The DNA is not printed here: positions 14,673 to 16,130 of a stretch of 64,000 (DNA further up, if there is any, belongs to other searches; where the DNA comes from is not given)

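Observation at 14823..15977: Membrane-anchored VLRF1-domain protein lacking the usual Vms1/ANKZF1 accessory modules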

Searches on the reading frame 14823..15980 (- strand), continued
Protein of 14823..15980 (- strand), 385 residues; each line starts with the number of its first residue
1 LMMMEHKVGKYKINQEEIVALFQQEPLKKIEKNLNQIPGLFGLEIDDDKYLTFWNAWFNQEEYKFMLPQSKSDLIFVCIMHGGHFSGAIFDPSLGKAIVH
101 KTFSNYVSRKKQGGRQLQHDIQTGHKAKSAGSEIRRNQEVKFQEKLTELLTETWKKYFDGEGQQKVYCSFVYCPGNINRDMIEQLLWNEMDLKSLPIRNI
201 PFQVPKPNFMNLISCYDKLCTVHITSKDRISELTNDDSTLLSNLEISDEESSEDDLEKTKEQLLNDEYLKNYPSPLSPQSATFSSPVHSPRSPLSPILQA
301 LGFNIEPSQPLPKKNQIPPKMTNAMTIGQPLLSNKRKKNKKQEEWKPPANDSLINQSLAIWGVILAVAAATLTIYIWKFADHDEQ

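Call 35: search_protein_families(library=pfam, proteins=[P0128, P0129, P0132, P0133, P0135, P0136, P0131, P0163], max_evalue=1)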
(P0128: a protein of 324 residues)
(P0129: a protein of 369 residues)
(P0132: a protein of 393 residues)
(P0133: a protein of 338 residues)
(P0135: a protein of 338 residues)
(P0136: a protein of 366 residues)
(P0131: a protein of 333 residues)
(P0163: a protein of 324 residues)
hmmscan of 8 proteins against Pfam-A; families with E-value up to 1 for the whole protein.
P0128 (324 aa): 5 families
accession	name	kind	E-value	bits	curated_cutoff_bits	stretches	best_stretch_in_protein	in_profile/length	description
PF18826.6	bVLRF1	-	7.6e-50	169.1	27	1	182-321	1-143/145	Bacteroidetes VLRF1 release factor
PF18859.6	acVLRF1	-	0.028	15.1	27.1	1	181-219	2-40/130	Actinobacteria/chloroflexi VLRF1 release factor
PF18854.6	baeRF_family10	-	0.078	13.7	27.1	1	171-263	5-85/143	Bacterial archaeo-eukaryotic release factor family 10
PF12937.12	F-box-like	-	0.23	11.7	24.3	1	6-33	8-34/47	F-box-like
PF03873.18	RseA_C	-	0.25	12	23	1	221-259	16-49/55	Anti sigma-E protein RseA, C-terminal domain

P0129 (369 aa): 3 families
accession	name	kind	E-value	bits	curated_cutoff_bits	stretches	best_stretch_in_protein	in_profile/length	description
PF18826.6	bVLRF1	-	4.2e-35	121.3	27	1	227-365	2-141/145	Bacteroidetes VLRF1 release factor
PF08119.16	Toxin_31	-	0.015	15.5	25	1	226-247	12-33/37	Scorpion acidic alpha-KTx toxin family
PF08243.16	SPT2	-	0.33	11.9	24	1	152-214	9-69/109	SPT2 chromatin protein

P0132 (393 aa): 2 families
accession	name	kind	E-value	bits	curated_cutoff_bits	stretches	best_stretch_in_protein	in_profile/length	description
PF18826.6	bVLRF1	-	8.9e-38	129.9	27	1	250-389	2-143/145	Bacteroidetes VLRF1 release factor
PF21106.3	YtxK_like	-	0.085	13.7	24.3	1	103-157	23-74/81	YtxK N-terminal helical domain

P0133 (338 aa): 3 families
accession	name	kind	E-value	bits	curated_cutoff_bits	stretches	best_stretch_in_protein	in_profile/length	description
PF18826.6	bVLRF1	-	2.2e-37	128.7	27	1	192-331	2-143/145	Bacteroidetes VLRF1 release factor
PF18859.6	acVLRF1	-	0.032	14.9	27.1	1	190-225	2-37/130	Actinobacteria/chloroflexi VLRF1 release factor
PF16753.10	Tipalpha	-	0.053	13.8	26.6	1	28-112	28-113/151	TNF-alpha-Inducing protein of Helicobacter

P0135 (338 aa): 4 families
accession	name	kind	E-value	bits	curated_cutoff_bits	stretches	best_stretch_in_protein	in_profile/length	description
PF18826.6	bVLRF1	-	1.2e-36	126.3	27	1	195-334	1-142/145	Bacteroidetes VLRF1 release factor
PF00646.38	F-box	-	0.0056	17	20.5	1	4-36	4-36/43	F-box domain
PF14941.11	OAF_N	-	0.064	13.4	27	1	78-174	10-103/150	Out at first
PF18392.6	CSN7a_helixI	-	0.75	10.2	26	0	247-263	22-38/50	COP9 signalosome complex subunit 7a helix I domain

P0136 (366 aa): 3 families
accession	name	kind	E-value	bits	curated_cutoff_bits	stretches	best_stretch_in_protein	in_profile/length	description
PF18826.6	bVLRF1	-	3e-45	154.2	27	1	201-337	1-141/145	Bacteroidetes VLRF1 release factor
PF18854.6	baeRF_family10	-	0.021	15.5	27.1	1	196-283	11-91/143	Bacterial archaeo-eukaryotic release factor family 10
PF18859.6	acVLRF1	-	0.1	13.3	27.1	1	201-236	3-38/130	Actinobacteria/chloroflexi VLRF1 release factor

P0131 (333 aa): 3 families
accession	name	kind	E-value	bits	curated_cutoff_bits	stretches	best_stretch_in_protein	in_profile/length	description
PF18826.6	bVLRF1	-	6.4e-32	110.9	27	1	191-329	2-142/145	Bacteroidetes VLRF1 release factor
PF17643.6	TssR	-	0.0075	16.8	25.7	1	143-189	49-94/102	TssR protein N-terminal barrel domain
PF00646.38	F-box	-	0.01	16.1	20.5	1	2-36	2-36/43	F-box domain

P0163 (324 aa): 2 families
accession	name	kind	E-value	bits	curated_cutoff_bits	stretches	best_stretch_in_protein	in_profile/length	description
PF18826.6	bVLRF1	-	2.6e-34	118.7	27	1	177-316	1-141/145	Bacteroidetes VLRF1 release factor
PF18391.7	CHIP_TPR_N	-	0.75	11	26.7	1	215-264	26-75/83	CHIP N-terminal tetratricopeptide repeat domain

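Call 37: find_homologous_proteins(query=A3, max_evalue=0.001)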
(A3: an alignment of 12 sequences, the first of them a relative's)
Query A3 (12 sequences) (324 aa, profile of the alignment): 39 proteins with E <= 0.001 among 8000 candidates.
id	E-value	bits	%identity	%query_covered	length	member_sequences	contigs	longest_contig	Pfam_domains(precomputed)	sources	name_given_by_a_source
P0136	2.0e-111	391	43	94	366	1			PF18826.7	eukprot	eukprot:GILI01010214.1.p1 GENE.GILI01010214.1~~GILI01010214.1.p1 ORF type:complete len:397 (-),score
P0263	7.8e-109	382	28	88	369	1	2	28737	PF18826.7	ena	-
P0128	1.4e-106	375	100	100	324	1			PF18826.7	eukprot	eukprot:GILJ01003319.1.p1 GENE.GILJ01003319.1~~GILJ01003319.1.p1 ORF type:complete len:325 (-),score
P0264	6.2e-100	353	28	95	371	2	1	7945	PF18826.7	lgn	-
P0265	1.6e-94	335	35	59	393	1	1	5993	PF18826.7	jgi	-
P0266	5.2e-91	323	32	79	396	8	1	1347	PF18826.7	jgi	-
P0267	2.6e-87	311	37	57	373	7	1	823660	PF18826.7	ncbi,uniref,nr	ncbi:unnamed protein product [Paramecium primaurelia]|uniref:VLRF1 domain-containing protein n=1 Tax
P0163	2.7e-83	298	32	48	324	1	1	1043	PF18826.7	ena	-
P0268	7.1e-76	274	34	48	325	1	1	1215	PF18826.7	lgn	-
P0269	2.1e-71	259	35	63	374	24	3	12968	PF18826.7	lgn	-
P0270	8.1e-71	257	41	55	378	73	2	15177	PF18826.7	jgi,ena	jgi:hypothetical protein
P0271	1.1e-70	257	35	63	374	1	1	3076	PF18826.7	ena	-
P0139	1.4e-68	250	36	60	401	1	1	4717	PF18826.7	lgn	-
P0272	1.9e-68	249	43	50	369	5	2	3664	PF18826.7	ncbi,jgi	jgi:hypothetical protein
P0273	1.3e-67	247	33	69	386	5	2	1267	PF18826.7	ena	-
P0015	3.0e-67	245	35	81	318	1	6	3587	PF18826.7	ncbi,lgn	-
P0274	8.7e-67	244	37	55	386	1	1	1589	PF18826.7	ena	-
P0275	3.9e-66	242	40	57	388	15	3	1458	PF18826.7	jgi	jgi:hypothetical protein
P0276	1.1e-65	240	39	57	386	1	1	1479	PF18826.7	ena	-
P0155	1.1e-45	174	49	43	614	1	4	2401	PF12796.14,PF18826.7,PF18716.8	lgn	-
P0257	1.4e-39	154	37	60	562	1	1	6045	PF18826.7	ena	-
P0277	1.6e-39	154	37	60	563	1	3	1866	PF18826.7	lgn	-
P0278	4.5e-37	146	42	32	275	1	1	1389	PF18826.7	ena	-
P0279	6.6e-37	146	33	55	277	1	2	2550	PF18826.7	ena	-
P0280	9.8e-37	145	42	31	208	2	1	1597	PF18826.7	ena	-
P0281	1.6e-36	144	33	55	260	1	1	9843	PF18826.7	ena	-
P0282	7.1e-36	142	41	26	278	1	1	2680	PF18826.7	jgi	-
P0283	2.3e-35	140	41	30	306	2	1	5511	PF18826.7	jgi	-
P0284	3.5e-35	140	41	30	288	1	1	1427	PF18826.7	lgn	-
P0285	5.8e-35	139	35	43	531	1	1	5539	PF18826.7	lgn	-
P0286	8.9e-35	139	46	27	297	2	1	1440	PF18826.7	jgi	jgi:hypothetical protein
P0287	1.4e-34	138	34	38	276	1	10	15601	PF18826.7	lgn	-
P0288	8.6e-34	135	43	42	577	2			PF18826.7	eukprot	eukprot:TRINITY_DN2701_c0_g1_i3.p1 TRINITY_DN2701_c0_g1~~TRINITY_DN2701_c0_g1_i3.p1 ORF type:complet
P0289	9.7e-34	135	42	26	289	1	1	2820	PF18826.7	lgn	-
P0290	1.7e-33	134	44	40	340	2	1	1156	PF18826.7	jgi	-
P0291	1.7e-33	134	40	30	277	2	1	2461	PF18826.7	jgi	jgi:hypothetical protein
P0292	3.6e-32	130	42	26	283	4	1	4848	PF18826.7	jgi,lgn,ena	-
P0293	6.0e-31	126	41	33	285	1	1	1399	PF18826.7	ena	-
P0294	2.1e-14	72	53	21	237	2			PF18826.7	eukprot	eukprot:scaffold1122_cov377-Prasinococcus_capsulatus_cf.AAC.14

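Call 41: find_encoding_contigs(protein=P0148, flank=6000, max_places=2)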
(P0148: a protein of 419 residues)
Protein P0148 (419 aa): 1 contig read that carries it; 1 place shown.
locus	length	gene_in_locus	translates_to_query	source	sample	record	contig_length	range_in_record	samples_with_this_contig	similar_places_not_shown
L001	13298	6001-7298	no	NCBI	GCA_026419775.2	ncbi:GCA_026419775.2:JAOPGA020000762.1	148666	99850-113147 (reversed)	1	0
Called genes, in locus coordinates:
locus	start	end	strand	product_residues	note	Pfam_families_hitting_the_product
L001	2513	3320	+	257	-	-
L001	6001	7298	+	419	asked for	PF18826:bVLRF1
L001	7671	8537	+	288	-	-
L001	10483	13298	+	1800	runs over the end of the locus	PF24495:Ig_TMEM131_2, PF15780:ASH (faint), PF24499:Ig_TMEM131L_4, PF24501:Ig_TMEM131L_5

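Call 42: find_encoding_contigs(protein=P0003, flank=6000, max_places=2)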
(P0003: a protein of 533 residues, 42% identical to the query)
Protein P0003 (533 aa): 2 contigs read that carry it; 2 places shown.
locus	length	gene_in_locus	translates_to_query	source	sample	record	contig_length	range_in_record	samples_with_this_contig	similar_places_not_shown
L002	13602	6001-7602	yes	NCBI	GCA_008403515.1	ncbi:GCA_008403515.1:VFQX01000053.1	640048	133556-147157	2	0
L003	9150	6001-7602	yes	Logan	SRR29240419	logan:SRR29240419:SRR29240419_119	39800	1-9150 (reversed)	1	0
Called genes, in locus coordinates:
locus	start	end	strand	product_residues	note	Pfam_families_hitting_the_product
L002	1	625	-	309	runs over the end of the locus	PF16891:STPPase_N, PF00149:Metallophos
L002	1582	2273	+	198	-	PF03694:Erg28 (weak)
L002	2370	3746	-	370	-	-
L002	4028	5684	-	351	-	-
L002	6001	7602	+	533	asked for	PF18826:bVLRF1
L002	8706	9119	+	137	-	-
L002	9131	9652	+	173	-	-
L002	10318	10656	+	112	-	-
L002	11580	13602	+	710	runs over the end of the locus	PF13475:DUF4116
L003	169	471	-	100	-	PF16891:STPPase_N, PF00149:Metallophos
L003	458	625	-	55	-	-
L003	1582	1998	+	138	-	-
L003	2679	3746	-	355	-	-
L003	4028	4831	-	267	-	-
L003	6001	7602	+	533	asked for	PF18826:bVLRF1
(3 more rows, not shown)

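Call 52: list_cluster_members(proteins=[P0147, P0232, P0197, P0149, P0168, P0165, P0160, P0221, P0231, P0164])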
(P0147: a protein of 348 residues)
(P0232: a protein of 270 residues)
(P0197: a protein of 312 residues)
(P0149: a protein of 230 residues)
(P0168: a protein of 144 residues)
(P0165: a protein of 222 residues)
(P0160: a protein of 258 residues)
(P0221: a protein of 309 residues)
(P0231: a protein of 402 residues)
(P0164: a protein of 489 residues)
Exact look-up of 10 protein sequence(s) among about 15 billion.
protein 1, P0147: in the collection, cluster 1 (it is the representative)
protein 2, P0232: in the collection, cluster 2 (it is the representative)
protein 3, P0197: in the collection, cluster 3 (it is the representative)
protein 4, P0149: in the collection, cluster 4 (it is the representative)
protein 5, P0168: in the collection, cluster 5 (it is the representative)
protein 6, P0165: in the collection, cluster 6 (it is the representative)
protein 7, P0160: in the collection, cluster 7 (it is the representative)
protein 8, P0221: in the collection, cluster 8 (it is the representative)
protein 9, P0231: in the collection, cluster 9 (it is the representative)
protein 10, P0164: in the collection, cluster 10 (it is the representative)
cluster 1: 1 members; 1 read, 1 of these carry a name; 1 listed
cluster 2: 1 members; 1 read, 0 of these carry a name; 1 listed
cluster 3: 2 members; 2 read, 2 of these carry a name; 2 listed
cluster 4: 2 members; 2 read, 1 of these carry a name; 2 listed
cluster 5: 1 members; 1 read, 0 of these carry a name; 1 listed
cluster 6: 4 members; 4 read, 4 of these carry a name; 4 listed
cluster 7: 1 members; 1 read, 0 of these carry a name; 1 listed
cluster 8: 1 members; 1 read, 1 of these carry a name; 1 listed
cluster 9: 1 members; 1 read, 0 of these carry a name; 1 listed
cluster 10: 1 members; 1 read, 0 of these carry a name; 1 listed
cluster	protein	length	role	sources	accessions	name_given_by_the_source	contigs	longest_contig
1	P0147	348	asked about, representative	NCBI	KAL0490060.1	hypothetical protein AKO1_009406, partial [Acrasis kona]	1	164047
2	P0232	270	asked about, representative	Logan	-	-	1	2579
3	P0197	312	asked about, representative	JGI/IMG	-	hypothetical protein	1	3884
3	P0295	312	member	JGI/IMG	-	hypothetical protein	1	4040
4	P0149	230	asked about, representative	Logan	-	-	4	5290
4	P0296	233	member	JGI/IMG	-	hypothetical protein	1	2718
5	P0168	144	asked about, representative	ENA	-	-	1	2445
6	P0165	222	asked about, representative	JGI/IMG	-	hypothetical protein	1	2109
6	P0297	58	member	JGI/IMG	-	hypothetical protein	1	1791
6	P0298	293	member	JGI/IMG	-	hypothetical protein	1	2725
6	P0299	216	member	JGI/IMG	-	hypothetical protein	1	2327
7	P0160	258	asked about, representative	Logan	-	-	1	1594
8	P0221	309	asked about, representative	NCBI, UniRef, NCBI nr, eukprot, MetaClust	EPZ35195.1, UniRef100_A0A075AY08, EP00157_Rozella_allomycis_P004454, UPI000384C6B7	Zinc finger, C2H2 domain-containing protein [Rozella allomycis CSF55] | Zinc finger, C2H2 domain-containing protein n=1 Tax=Rozella allomycis (strain CSF55) ... | EPZ35195.1 Zinc finger, C2H2 domain-containing protein [Rozella allomycis CSF55]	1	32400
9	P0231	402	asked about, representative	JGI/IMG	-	-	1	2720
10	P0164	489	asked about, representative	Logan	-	-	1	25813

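Call 54: search_protein_families(library=pfam, proteins=[P0147, P0298, P0197, P0232, P0164, P0231, P0156, P0127, P0148], max_evalue=1)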
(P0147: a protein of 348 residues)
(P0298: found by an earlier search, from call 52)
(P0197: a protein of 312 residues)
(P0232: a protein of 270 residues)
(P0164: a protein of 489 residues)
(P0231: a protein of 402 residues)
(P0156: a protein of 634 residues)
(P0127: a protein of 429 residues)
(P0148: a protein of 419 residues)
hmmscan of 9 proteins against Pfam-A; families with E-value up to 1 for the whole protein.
P0147 (348 aa): 4 families
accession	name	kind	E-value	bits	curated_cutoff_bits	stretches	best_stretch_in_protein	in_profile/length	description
PF18826.6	bVLRF1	-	4.3e-41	140.7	27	1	216-347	2-137/145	Bacteroidetes VLRF1 release factor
PF14005.11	YpjP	-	0.05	14.1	27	0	255-287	10-42/134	YpjP-like protein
PF11388.13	DotA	-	0.14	12.8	25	1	28-96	8-73/105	Phagosome trafficking protein DotA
PF17906.7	HTH_48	-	0.39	11.3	24.1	1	36-74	7-45/50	HTH domain in Mos1 transposase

P0298 (293 aa): 4 families
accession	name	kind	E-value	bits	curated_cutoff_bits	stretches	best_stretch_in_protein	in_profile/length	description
PF18826.6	bVLRF1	-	1.6e-40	138.8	27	1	154-291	2-142/145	Bacteroidetes VLRF1 release factor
PF12937.12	F-box-like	-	5.8e-05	23.2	24.3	1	30-55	7-32/47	F-box-like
PF00646.38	F-box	-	0.0056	17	20.5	1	28-54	5-31/43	F-box domain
PF14307.12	Glyco_tran_WbsX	-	0.0087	16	25.1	1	53-240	147-325/350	Glycosyltransferase WbsX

P0197 (312 aa): 3 families
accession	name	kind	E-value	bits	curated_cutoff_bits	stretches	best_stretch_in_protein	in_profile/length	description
PF18826.6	bVLRF1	-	3.8e-37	127.9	27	1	176-309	2-143/145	Bacteroidetes VLRF1 release factor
PF03214.19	RGP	-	0.046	13.3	23.8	1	237-280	12-54/342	Reversibly glycosylated polypeptide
PF07111.17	HCR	-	0.39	9.2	25.9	1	15-61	424-469/749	Alpha helical coiled-coil rod protein (HCR)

P0232 (270 aa): 3 families
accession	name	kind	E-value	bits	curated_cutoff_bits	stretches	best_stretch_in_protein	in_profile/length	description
PF18826.6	bVLRF1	-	8.5e-35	120.3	27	1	134-268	2-143/145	Bacteroidetes VLRF1 release factor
PF23409.1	Beta-prop_EML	-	0.034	14.1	88.2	1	57-113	38-96/267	Echinoderm microtubule-associated protein first beta-propeller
PF23523.1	Microp_apicomplexa_13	-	0.49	10.7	27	0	178-211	36-66/68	Apicomplexa microprotein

P0164 (489 aa): 1 family
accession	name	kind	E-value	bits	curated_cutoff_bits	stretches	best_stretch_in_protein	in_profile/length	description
PF18826.6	bVLRF1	-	1.5e-38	132.5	27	1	315-450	2-140/145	Bacteroidetes VLRF1 release factor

P0231 (402 aa): 2 families
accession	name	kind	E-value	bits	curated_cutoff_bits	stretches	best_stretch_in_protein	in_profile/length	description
PF18826.6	bVLRF1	-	1.9e-36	125.7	27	1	227-364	3-142/145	Bacteroidetes VLRF1 release factor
PF10504.14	DUF2452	-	0.15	12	25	1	2-26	83-107/156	Protein of unknown function (DUF2452)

P0156 (634 aa): 9 families
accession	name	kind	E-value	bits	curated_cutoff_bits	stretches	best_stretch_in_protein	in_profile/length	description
PF18826.6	bVLRF1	-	1.5e-48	164.9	27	1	207-352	1-143/145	Bacteroidetes VLRF1 release factor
PF00023.36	Ank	-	6.7e-05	23.4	21.1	1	475-504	3-32/33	Ankyrin repeat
PF12796.13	Ank_2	-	0.00013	22.9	27.3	1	434-504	28-90/90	Ankyrin repeats (3 copies)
PF13606.12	Ank_3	-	0.0004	21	22.3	1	475-500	3-28/30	Ankyrin repeat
PF13857.12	Ank_5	-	0.013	16.3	27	1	476-511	18-53/56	Ankyrin repeats (many copies)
PF13637.12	Ank_4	-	0.015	16.1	22.7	0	430-455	26-50/50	Ankyrin repeats (many copies)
PF20639.2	Rrn6_K-rich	-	0.032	15.5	26.1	1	530-603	13-84/131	RRN6, K-rich C-terminal domain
PF15713.10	PTPRCAP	-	0.73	10.7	28.3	1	526-588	25-86/150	Protein tyrosine phosphatase receptor type C-associated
PF06480.20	FtsH_ext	-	0.74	10.5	25.5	0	119-200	29-96/103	FtsH Extracellular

P0127 (429 aa): 1 family
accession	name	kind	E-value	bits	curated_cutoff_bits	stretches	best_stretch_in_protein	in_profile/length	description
PF18826.6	bVLRF1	-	7.3e-33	114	27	1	134-284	3-144/145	Bacteroidetes VLRF1 release factor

P0148 (419 aa): 2 families
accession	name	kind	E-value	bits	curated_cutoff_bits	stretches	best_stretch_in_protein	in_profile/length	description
PF18826.6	bVLRF1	-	4.1e-31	108.3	27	1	96-252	2-143/145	Bacteroidetes VLRF1 release factor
PF10605.15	3HBOH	-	0.15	10.7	27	1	294-330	214-250/688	3HB-oligomer hydrolase (3HBOH)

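Call 61: search_protein_families(library=ncbifam, proteins=[window:14823-15980:-], max_evalue=1)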
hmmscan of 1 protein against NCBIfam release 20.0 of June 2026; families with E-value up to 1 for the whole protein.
window:14823-15980:- (385 aa): 0 families
